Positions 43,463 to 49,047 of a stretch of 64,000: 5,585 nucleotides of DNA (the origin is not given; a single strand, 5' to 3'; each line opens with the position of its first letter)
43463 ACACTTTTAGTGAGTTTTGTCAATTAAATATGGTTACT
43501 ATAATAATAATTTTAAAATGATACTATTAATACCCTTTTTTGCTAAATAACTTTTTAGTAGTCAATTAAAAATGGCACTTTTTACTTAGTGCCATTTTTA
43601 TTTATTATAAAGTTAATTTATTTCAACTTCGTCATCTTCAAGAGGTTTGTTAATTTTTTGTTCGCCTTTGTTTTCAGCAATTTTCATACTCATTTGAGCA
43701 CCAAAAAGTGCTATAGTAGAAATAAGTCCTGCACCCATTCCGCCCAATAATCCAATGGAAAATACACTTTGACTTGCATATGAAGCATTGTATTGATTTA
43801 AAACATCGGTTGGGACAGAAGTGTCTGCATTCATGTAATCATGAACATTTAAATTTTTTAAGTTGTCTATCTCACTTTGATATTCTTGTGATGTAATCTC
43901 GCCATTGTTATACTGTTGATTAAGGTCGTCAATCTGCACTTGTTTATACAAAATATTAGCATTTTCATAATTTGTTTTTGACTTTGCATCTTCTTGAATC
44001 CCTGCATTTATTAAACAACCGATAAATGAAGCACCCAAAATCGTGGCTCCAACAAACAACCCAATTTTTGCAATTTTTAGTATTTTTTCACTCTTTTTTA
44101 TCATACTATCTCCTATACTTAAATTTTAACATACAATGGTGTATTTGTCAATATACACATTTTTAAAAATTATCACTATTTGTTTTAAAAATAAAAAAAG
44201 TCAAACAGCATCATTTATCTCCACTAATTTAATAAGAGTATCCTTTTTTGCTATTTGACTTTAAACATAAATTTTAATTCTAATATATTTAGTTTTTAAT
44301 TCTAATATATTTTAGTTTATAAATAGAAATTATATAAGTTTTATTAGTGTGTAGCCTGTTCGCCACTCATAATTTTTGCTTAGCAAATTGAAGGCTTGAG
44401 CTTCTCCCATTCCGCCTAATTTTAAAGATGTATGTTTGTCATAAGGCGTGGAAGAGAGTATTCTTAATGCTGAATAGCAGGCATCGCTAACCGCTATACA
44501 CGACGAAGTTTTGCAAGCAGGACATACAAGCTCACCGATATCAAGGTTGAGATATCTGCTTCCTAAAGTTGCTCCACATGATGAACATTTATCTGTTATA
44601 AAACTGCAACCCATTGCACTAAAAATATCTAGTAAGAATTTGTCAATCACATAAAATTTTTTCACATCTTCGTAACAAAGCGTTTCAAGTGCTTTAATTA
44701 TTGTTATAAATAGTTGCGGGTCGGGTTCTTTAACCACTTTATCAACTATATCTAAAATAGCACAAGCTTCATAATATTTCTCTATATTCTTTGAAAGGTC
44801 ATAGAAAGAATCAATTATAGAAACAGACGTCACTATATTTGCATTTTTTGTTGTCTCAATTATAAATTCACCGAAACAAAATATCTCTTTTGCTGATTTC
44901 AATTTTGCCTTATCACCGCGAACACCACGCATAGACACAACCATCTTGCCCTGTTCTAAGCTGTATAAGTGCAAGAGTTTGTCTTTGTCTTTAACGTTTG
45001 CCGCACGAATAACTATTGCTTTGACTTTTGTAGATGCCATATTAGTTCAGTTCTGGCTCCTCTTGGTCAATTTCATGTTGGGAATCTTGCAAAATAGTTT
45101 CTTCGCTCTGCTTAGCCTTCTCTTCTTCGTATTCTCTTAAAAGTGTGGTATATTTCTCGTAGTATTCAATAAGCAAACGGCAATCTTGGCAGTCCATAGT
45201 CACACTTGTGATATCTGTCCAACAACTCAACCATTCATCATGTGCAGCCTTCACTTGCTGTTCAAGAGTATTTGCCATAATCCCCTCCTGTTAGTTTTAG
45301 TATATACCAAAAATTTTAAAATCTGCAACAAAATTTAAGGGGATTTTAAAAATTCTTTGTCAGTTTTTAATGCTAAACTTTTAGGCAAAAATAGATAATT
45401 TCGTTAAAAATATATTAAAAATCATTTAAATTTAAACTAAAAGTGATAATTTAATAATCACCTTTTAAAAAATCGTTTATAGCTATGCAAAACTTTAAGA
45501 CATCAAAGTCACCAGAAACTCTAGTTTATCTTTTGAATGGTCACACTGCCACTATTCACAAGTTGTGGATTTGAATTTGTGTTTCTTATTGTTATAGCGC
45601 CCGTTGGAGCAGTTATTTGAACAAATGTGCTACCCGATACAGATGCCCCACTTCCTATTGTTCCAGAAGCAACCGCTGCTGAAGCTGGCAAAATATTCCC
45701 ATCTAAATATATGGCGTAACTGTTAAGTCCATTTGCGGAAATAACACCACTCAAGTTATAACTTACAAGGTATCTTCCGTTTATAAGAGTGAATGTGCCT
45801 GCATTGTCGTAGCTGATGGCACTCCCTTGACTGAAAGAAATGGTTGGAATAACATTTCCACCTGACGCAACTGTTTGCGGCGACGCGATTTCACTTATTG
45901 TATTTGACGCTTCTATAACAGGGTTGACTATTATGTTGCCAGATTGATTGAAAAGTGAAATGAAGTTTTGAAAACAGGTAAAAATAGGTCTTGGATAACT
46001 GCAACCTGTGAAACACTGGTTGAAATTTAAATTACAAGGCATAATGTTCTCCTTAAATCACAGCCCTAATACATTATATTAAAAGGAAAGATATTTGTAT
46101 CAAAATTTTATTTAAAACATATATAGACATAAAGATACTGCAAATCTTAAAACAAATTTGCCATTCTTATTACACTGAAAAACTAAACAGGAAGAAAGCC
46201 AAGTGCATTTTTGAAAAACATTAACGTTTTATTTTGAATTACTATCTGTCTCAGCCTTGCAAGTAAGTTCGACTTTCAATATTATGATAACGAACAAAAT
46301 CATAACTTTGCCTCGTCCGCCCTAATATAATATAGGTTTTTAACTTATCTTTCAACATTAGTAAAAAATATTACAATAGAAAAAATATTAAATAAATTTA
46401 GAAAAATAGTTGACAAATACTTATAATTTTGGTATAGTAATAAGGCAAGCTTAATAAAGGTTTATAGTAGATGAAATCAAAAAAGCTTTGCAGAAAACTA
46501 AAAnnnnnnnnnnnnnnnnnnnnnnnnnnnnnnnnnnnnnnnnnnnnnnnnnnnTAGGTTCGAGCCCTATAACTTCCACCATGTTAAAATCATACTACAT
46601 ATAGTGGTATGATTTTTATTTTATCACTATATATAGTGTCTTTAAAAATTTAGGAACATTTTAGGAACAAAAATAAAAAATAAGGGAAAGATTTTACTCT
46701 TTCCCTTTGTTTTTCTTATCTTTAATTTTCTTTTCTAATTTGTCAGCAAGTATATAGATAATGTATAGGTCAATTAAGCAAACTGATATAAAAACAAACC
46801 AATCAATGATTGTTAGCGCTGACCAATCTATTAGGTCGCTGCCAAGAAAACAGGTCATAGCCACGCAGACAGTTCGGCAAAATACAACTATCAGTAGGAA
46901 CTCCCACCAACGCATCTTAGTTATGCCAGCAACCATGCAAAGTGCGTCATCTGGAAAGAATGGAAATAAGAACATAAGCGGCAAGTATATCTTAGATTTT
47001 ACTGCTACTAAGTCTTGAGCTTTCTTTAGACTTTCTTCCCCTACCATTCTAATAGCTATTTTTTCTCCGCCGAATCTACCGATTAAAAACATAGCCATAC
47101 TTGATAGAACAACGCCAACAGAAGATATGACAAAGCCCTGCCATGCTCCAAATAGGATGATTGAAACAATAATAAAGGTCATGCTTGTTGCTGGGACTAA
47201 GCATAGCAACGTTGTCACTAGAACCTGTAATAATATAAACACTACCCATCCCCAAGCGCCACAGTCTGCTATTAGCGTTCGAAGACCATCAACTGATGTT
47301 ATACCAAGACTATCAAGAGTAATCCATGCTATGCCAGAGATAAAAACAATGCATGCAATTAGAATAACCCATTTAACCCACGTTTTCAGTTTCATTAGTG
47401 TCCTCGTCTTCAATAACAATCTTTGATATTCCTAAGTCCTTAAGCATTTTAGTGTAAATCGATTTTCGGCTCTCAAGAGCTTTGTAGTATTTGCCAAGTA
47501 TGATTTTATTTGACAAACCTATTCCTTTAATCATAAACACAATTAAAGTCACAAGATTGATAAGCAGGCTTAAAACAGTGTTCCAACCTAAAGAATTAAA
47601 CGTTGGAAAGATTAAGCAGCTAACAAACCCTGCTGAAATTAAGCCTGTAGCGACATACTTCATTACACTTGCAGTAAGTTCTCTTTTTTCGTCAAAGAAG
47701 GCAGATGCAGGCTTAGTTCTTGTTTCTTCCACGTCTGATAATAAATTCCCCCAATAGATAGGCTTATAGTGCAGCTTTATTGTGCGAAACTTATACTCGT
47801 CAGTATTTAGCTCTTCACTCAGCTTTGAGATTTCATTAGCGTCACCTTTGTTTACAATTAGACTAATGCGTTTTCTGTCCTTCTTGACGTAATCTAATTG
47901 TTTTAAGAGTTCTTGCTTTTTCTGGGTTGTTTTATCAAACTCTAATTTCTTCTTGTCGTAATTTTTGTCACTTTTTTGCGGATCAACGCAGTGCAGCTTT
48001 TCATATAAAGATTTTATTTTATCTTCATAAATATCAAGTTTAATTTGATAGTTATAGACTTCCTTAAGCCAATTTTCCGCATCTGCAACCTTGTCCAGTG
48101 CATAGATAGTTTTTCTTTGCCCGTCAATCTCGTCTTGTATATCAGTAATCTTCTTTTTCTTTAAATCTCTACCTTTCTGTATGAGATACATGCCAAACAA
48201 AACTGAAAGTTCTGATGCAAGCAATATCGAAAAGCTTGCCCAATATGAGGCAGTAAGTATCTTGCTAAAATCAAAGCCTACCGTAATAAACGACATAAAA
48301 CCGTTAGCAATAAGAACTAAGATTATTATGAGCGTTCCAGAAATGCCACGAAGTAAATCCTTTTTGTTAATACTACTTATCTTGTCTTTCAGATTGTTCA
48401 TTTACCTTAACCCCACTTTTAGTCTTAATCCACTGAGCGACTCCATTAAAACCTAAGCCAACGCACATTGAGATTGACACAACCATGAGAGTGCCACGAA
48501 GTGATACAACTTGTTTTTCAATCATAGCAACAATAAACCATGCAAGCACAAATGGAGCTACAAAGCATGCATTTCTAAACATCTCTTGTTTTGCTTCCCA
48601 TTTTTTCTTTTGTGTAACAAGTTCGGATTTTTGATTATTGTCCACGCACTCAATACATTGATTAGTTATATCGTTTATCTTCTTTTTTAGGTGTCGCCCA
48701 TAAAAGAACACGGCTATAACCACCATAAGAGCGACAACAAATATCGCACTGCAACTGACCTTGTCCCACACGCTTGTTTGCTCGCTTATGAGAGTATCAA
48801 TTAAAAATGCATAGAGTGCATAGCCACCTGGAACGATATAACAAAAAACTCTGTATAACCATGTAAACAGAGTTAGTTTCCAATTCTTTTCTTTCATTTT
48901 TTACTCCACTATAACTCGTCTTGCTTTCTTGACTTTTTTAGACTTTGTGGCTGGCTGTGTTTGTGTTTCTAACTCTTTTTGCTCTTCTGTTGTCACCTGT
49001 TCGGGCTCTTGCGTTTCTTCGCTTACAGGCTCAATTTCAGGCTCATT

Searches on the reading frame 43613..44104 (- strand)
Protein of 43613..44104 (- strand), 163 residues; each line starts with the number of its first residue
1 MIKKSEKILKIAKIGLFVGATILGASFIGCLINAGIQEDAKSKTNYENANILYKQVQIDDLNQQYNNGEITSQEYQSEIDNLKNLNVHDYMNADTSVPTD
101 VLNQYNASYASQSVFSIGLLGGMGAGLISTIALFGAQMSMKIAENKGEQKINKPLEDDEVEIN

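Call 29: search_protein_families(library=pfam, proteins=[window:43613-44104:-], max_evalue=0.01)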
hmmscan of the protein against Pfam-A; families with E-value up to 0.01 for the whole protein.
window:43613-44104:- (163 aa): 1 family
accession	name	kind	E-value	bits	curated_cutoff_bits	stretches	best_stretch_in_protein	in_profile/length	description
PF09851.14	SHOCT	-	0.0084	16.3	27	0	57-76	2-21/28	Short C-terminal domain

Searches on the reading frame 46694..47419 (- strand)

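Call 28: search_protein_families(library=phrogs, proteins=[window:46694-47419:-], max_evalue=0.001)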
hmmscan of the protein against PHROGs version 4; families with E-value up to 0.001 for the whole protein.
window:46694-47419:- (241 aa): 1 family
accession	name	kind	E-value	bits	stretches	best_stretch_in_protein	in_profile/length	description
phrog_15996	-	unknown function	1.3e-21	78.3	1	11-199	8-196/200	-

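Call 29: search_protein_families(library=pfam, proteins=[window:46694-47419:-], max_evalue=0.01)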
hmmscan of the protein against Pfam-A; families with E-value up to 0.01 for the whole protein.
window:46694-47419:- (241 aa): 1 family
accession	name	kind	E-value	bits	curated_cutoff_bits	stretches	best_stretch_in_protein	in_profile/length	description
PF09335.16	VTT_dom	-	1.5e-21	77.5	33.9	1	79-194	3-122/123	VTT domain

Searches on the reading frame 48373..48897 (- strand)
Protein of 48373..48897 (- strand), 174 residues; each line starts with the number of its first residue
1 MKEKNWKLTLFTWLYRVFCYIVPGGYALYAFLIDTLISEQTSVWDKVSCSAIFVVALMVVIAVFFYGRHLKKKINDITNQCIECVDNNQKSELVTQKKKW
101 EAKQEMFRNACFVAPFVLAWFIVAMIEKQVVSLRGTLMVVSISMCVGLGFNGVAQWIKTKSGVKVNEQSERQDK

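Call 28: search_protein_families(library=phrogs, proteins=[window:48373-48897:-], max_evalue=0.001)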
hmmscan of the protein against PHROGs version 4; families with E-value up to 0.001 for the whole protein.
window:48373-48897:- (174 aa): 2 families
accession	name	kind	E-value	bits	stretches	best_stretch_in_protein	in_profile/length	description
phrog_38777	-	unknown function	3.6e-05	24.8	1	91-174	6-85/101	-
phrog_29499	-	unknown function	0.00072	20.5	0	35-99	68-132/135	-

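Call 29: search_protein_families(library=pfam, proteins=[window:48373-48897:-], max_evalue=0.01)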
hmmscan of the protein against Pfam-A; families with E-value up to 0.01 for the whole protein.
window:48373-48897:- (174 aa): 1 family
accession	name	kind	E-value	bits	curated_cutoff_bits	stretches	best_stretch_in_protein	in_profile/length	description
PF19762.4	DUF6249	-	0.0026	18.1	33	1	51-150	3-96/104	Domain of unknown function (DUF6249)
